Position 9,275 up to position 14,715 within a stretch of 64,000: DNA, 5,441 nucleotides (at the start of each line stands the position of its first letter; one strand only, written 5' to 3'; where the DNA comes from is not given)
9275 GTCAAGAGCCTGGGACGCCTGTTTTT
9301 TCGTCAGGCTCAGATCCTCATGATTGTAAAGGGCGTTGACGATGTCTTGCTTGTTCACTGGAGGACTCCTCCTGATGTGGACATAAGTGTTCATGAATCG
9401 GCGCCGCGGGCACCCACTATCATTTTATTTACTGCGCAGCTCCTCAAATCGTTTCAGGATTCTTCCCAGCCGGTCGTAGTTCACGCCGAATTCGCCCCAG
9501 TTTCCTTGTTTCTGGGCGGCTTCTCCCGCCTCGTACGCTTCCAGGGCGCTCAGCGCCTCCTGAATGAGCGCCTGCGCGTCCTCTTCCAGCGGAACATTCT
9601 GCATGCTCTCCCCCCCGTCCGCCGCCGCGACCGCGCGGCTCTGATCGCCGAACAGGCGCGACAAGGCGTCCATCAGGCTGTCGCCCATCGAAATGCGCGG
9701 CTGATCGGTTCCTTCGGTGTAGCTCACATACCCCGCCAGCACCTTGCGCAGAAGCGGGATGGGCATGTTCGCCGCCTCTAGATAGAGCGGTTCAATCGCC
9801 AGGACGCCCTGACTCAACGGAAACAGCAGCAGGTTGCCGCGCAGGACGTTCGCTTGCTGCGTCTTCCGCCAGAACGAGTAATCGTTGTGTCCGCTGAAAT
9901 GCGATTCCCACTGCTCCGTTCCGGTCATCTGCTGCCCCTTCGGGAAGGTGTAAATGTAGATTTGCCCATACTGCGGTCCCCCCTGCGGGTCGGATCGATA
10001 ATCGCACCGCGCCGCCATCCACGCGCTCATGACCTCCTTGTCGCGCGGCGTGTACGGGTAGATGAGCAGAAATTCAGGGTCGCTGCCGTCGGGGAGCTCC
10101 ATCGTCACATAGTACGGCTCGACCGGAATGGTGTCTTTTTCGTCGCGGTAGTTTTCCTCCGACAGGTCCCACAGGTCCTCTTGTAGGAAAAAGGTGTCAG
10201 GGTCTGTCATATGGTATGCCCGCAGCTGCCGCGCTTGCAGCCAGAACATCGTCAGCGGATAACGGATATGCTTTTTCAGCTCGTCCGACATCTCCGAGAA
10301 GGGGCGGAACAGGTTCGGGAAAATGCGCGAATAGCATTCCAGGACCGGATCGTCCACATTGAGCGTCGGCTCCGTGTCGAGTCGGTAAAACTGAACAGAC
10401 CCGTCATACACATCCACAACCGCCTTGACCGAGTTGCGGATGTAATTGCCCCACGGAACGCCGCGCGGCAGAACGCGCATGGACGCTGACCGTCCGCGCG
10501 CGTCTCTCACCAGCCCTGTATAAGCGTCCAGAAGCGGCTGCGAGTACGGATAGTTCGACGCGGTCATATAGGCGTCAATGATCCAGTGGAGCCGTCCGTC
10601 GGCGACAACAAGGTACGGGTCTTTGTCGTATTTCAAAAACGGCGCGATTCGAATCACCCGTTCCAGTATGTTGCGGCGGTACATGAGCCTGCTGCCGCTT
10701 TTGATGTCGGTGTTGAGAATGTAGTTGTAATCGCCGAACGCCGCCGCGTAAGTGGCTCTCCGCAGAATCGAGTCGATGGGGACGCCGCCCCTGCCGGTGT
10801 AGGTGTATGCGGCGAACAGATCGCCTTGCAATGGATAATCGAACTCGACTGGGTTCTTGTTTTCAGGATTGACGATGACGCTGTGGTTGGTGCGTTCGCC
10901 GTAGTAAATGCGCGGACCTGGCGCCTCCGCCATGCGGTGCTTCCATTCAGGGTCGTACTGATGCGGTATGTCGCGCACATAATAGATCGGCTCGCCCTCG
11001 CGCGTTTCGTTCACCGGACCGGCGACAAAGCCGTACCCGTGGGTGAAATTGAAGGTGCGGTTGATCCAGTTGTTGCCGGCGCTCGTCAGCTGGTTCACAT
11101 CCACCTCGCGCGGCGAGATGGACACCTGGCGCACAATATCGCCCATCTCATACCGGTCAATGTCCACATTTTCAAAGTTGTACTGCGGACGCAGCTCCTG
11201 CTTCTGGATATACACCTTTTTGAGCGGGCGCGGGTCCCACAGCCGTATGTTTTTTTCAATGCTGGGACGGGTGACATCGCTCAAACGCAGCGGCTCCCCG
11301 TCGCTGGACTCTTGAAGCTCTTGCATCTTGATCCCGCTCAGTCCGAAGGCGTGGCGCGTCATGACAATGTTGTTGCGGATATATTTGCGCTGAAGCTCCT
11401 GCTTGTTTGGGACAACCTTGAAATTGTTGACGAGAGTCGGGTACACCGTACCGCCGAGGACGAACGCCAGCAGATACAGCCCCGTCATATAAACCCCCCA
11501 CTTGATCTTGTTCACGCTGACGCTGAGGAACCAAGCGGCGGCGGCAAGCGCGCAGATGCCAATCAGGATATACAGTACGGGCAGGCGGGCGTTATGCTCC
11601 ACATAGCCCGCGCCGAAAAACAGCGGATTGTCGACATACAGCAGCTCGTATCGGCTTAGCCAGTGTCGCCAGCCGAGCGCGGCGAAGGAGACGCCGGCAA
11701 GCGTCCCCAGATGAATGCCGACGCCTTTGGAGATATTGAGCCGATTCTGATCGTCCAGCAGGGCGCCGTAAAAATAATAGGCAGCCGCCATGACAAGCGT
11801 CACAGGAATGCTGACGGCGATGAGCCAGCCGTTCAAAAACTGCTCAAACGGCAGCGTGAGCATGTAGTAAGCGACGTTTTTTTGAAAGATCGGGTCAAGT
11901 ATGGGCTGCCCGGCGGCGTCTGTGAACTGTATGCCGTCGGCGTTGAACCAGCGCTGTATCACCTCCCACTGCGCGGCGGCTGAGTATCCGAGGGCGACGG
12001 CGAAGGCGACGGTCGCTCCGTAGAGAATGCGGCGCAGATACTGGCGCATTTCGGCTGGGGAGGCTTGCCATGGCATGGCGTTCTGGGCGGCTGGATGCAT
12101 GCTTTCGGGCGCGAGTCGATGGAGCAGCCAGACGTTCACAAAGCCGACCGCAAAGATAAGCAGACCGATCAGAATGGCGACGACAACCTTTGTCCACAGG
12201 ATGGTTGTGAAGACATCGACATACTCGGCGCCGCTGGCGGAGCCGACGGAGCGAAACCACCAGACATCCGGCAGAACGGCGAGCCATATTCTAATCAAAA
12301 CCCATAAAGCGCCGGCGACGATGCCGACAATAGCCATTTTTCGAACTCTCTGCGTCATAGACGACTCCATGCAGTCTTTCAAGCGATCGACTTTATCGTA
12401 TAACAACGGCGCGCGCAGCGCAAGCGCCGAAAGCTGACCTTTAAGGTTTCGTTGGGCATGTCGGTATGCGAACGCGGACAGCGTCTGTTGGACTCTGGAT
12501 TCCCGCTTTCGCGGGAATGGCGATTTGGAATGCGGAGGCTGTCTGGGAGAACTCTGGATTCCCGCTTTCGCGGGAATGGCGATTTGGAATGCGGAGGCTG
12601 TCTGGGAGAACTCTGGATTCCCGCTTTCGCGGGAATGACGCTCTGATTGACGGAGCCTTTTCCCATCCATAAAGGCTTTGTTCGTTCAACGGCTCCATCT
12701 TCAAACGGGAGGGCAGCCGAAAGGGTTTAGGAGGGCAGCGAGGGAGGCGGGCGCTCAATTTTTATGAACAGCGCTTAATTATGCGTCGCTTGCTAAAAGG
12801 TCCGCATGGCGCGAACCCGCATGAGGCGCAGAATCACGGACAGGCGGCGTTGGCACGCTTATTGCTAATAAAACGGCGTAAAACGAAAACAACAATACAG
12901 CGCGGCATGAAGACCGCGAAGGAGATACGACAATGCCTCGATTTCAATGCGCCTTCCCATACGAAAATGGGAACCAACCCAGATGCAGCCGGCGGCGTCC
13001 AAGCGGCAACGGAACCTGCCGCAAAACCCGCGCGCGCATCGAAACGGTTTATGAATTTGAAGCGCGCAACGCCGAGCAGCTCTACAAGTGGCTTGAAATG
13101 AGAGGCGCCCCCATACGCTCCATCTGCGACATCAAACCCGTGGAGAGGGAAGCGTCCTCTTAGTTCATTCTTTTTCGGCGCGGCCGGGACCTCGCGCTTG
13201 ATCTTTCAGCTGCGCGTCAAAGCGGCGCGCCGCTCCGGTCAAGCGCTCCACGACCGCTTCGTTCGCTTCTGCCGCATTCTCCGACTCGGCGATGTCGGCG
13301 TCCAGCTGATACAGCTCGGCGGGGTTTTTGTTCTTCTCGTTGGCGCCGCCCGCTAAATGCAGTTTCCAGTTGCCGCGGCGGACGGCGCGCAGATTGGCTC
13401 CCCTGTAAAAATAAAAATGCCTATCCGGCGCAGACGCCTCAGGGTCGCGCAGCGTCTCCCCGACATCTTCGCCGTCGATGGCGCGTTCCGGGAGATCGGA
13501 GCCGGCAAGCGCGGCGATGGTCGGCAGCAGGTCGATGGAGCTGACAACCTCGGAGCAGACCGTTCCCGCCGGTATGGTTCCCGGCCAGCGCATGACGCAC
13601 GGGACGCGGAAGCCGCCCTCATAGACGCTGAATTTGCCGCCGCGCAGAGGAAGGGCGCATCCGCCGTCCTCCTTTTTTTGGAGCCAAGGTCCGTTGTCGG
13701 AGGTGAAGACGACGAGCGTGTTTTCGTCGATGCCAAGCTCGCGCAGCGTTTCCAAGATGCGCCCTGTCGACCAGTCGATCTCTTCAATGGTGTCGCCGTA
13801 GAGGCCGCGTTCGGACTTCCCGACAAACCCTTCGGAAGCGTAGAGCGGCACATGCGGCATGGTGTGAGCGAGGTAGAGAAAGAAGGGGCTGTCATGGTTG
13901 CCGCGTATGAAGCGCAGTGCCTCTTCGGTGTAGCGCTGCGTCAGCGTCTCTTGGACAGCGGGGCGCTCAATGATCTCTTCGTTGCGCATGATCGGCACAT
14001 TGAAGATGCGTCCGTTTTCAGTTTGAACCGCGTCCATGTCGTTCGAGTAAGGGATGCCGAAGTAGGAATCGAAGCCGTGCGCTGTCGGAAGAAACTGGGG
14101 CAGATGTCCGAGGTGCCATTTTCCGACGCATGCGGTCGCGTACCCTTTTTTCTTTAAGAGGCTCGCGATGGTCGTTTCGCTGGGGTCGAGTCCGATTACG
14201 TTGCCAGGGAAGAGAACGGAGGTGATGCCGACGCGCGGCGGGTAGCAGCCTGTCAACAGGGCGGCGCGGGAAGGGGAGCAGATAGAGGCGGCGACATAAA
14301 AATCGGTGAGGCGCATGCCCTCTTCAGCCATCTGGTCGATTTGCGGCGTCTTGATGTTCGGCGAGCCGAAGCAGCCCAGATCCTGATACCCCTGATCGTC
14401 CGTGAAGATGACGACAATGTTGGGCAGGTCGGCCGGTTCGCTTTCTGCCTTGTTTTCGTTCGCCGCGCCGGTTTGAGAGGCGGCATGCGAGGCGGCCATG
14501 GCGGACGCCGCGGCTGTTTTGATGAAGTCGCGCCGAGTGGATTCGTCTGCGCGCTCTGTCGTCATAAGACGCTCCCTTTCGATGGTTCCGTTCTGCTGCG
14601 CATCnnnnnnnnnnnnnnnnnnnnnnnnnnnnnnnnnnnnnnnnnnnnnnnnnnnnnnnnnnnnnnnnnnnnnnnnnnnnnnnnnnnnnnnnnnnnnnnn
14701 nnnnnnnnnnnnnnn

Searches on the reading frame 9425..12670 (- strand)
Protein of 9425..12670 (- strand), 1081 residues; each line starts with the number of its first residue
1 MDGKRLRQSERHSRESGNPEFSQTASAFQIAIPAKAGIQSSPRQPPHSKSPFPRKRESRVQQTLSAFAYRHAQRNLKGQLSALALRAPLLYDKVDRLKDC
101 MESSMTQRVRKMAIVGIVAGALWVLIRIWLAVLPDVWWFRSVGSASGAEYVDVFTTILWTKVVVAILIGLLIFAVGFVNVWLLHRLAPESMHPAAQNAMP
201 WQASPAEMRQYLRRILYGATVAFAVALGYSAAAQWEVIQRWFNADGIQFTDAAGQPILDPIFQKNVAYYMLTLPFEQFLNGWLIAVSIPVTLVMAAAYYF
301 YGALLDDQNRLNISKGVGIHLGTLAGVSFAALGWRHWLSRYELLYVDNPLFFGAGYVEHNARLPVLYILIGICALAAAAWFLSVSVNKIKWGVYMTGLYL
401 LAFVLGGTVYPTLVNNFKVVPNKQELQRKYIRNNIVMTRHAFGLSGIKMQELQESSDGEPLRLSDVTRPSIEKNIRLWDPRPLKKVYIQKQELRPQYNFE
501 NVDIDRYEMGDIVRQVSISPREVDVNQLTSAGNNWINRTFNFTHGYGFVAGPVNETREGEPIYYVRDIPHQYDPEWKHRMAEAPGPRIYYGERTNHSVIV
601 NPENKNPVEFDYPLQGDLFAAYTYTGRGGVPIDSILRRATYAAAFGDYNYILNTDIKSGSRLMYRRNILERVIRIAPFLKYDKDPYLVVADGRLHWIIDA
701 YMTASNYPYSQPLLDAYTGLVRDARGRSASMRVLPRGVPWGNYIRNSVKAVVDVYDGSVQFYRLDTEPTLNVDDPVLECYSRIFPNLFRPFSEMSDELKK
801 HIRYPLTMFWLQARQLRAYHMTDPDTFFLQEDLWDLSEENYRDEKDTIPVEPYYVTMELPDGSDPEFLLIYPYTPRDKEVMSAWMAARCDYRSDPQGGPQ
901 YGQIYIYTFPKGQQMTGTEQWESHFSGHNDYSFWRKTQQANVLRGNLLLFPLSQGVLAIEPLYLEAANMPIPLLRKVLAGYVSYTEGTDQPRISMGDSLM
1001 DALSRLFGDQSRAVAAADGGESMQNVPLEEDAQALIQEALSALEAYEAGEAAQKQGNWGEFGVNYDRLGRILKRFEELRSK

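Call 49: search_protein_families(library=pfam, proteins=[window:9425-12670:-], max_evalue=0.001)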
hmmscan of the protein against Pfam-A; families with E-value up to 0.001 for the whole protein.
window:9425-12670:- (1081 aa): 1 family
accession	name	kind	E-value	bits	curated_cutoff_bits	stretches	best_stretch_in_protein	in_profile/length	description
PF03699.18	UPF0182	-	1.7e-234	780.9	27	1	114-928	3-760/770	Uncharacterised protein family (UPF0182)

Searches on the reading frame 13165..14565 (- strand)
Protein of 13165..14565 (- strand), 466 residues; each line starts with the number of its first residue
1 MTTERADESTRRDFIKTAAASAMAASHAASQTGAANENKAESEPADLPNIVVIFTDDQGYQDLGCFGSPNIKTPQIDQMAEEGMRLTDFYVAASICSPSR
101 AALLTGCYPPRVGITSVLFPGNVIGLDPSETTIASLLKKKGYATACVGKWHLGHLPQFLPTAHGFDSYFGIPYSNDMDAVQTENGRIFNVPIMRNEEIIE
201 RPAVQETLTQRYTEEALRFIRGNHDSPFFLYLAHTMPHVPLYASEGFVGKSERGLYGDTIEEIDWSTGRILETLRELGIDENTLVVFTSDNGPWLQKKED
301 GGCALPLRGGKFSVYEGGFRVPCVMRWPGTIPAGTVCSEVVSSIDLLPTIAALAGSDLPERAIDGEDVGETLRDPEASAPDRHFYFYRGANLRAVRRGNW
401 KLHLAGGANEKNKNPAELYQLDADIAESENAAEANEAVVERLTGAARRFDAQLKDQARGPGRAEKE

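Call 49: search_protein_families(library=pfam, proteins=[window:13165-14565:-], max_evalue=0.001)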
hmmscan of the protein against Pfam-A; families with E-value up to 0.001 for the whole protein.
window:13165-14565:- (466 aa): 5 families
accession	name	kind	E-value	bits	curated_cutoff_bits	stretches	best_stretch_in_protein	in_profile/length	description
PF00884.28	Sulfatase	-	1.6e-71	241.5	25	1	48-355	1-300/301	Sulfatase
PF16347.10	SGSH_C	-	1.1e-10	42.3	29.3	1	313-435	10-135/154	N-sulphoglucosamine sulphohydrolase, C-terminal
PF14707.11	Sulfatase_C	-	1.3e-07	32.7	30.9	1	380-455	2-98/127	C-terminal region of aryl-sulfatase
PF01663.27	Phosphodiest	-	3.2e-05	24.1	23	0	256-292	184-220/342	Type I phosphodiesterase / nucleotide pyrophosphatase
PF10518.14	TAT_signal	-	0.00076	19.8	22.7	0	10-25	3-18/21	TAT (twin-arginine translocation) pathway signal sequence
